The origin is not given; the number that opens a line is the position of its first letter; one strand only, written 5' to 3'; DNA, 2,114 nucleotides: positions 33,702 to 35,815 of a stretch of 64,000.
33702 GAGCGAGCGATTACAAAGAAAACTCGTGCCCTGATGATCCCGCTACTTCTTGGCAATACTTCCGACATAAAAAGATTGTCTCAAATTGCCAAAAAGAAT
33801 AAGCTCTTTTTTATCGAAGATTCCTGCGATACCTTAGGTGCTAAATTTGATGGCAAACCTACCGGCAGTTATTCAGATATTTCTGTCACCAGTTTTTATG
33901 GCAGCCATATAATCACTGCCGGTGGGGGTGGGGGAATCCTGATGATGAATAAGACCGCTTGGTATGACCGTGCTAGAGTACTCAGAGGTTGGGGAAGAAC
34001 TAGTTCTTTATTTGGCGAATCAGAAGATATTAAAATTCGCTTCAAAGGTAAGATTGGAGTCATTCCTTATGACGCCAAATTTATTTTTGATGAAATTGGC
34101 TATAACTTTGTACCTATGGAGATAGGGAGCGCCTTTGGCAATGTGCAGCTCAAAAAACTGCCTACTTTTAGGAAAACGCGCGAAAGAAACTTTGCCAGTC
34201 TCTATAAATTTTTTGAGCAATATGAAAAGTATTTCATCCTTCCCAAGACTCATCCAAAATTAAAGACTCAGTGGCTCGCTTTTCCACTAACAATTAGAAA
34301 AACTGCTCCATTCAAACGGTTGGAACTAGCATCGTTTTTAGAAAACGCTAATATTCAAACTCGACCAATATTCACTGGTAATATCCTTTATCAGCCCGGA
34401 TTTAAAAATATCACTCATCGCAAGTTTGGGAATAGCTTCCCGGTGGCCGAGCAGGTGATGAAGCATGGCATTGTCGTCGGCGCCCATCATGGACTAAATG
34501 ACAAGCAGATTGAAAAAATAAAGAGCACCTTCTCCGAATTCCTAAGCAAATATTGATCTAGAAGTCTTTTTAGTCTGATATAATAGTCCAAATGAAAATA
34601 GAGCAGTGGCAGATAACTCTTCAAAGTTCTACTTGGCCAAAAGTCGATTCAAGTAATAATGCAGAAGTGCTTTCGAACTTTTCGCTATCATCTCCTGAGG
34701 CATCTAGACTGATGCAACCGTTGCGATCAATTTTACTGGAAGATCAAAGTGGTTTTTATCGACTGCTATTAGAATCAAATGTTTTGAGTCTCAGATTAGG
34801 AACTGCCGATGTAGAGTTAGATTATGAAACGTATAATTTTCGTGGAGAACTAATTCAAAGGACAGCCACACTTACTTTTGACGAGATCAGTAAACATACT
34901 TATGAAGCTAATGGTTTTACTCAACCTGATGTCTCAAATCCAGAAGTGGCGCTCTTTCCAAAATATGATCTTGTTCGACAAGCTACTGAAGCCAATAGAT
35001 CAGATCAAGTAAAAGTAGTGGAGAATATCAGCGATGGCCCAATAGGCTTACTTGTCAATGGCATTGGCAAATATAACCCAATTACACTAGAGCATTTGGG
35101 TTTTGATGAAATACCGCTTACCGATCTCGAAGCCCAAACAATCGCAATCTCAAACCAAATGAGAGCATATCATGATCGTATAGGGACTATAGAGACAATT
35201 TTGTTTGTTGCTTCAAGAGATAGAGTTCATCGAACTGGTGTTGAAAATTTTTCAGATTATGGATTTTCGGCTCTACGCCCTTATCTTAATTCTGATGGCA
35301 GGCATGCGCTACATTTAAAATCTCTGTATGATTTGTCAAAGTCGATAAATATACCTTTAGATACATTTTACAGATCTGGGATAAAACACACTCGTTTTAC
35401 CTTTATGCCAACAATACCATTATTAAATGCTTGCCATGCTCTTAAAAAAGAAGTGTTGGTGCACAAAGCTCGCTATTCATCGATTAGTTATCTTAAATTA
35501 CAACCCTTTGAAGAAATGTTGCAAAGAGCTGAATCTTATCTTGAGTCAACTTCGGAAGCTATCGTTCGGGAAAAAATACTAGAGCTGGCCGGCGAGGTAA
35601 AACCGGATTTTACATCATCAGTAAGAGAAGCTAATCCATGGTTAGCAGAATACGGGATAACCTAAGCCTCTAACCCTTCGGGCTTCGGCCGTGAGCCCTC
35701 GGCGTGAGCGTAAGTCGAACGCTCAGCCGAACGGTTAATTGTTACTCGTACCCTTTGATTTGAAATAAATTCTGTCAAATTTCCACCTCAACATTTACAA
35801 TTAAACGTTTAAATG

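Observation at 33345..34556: RfbH/E1-like 3-dehydrase that keeps the active-site His but has lost three of the four [2Fe-2S] cysteines, with no E3 reductase in the locus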

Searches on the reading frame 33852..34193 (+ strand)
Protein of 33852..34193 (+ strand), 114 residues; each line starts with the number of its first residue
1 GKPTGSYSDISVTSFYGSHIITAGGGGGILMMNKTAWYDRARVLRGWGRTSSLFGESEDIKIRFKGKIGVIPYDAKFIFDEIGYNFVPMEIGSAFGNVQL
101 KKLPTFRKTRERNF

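Call 61: search_solved_structures(query=window:33852-34193:+, max_evalue=0.01, show_alignments=5)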
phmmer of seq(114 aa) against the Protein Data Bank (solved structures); distinct sequences matched with E-value up to 0.01: 16.
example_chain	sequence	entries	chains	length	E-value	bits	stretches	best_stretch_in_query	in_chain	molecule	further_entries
3bcx_A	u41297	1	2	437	2.5e-11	46.7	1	1-114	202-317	CDP-6-deoxy-L-threo-D-glycero-4-hexulose-3-dehydrase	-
3bb8_A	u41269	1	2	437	4.5e-10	42.7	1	1-114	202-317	CDP-4-keto-6-deoxy-D-glucose-3-dehydrase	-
7b0m_AAA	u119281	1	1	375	6.6e-06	29.3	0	1-50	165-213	Sugar aminotransferase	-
3b8x_A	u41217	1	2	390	9e-06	28.8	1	12-113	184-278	Pyridoxamine 5-phosphate-dependent dehydrase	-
2r0t_A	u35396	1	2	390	1.2e-05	28.4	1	12-113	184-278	Pyridoxamine 5-phosphate-dependent dehydrase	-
3gr9_A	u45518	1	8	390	1.2e-05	28.4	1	12-113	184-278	ColD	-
2gms_A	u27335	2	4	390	1.6e-05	28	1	12-113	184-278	Putative pyridoxamine 5-phosphate-dependent dehydrase, Wbdk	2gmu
9wvy_A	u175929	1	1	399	2.5e-05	27.4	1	2-107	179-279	Putative NDP-4-keto-6-deoxyglucose-3-dehydratase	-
3bn1_A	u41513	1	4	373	0.00013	25.1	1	1-49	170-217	Perosamine synthetase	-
3dr7_A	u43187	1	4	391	0.00014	25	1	1-49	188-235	Putative perosamine synthetase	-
3dr4_A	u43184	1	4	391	0.0002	24.5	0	1-49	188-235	Putative perosamine synthetase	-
7b0d_A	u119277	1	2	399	0.0015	21.7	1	1-63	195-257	Glutamine--scyllo-inositol transaminase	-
5uid_A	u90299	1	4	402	0.0033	20.6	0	1-110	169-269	Aminotransferase TlmJ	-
2fn6_A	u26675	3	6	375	0.0041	20.3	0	81-111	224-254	AMINOTRANSFERASE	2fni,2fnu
4zas_A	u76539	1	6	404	0.0067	19.6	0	1-83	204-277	CalS13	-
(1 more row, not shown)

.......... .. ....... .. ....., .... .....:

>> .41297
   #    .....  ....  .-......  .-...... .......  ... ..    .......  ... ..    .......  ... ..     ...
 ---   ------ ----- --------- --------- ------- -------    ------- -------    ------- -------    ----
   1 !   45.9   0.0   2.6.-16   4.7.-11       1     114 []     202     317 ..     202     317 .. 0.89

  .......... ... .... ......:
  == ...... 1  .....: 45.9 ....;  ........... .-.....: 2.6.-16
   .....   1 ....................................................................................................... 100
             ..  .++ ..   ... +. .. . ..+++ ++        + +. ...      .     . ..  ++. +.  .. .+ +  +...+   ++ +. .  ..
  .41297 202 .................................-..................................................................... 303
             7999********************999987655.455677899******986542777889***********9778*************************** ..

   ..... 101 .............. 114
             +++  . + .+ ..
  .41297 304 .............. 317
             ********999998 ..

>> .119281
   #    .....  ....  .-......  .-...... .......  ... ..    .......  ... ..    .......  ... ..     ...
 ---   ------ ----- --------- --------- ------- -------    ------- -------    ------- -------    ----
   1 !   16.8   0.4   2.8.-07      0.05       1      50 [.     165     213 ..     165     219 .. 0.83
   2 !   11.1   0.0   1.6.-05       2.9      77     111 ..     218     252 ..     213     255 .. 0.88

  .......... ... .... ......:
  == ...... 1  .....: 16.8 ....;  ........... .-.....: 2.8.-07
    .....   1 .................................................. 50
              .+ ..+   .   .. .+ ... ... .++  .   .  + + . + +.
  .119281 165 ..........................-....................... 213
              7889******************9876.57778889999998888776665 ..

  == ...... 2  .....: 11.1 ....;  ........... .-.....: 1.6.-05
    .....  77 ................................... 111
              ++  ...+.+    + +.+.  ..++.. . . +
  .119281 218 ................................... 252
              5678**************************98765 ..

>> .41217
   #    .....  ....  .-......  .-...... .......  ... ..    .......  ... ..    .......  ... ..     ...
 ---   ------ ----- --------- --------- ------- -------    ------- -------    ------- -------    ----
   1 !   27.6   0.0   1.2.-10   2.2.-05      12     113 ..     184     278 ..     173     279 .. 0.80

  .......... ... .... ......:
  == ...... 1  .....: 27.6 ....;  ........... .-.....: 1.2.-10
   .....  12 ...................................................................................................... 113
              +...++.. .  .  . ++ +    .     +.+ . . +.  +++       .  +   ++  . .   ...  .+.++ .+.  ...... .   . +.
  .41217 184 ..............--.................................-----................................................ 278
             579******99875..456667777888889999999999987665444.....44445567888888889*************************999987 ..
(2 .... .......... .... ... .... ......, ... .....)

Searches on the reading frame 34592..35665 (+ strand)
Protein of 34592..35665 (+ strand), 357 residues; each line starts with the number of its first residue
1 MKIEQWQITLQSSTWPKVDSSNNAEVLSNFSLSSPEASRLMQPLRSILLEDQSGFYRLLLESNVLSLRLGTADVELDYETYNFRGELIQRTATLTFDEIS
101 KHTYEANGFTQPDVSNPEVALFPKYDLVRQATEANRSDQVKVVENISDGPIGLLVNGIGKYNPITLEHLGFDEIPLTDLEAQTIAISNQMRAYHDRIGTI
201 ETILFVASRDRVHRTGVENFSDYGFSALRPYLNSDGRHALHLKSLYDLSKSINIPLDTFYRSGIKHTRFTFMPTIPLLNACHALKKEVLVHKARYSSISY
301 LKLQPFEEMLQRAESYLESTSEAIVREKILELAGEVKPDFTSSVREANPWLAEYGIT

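Call 7: search_protein_families(library=pfam, proteins=[window:34592-35665:+], max_evalue=0.001)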
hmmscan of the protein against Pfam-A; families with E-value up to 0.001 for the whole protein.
window:34592-35665:+ (357 aa): 0 families

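Call 33: search_protein_families(library=ncbifam, proteins=[window:34592-35665:+], max_evalue=1e-10)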
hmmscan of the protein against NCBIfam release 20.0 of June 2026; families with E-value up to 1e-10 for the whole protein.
window:34592-35665:+ (357 aa): 0 families

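Call 66: search_solved_structures(query=window:34592-35665:+, max_evalue=1)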
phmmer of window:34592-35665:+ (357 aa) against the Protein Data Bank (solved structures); distinct sequences matched with E-value up to 1: 1.
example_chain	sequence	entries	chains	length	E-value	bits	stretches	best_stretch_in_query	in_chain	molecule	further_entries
8r0c_A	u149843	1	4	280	1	12.2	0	142-231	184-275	Borneoldehydrogenase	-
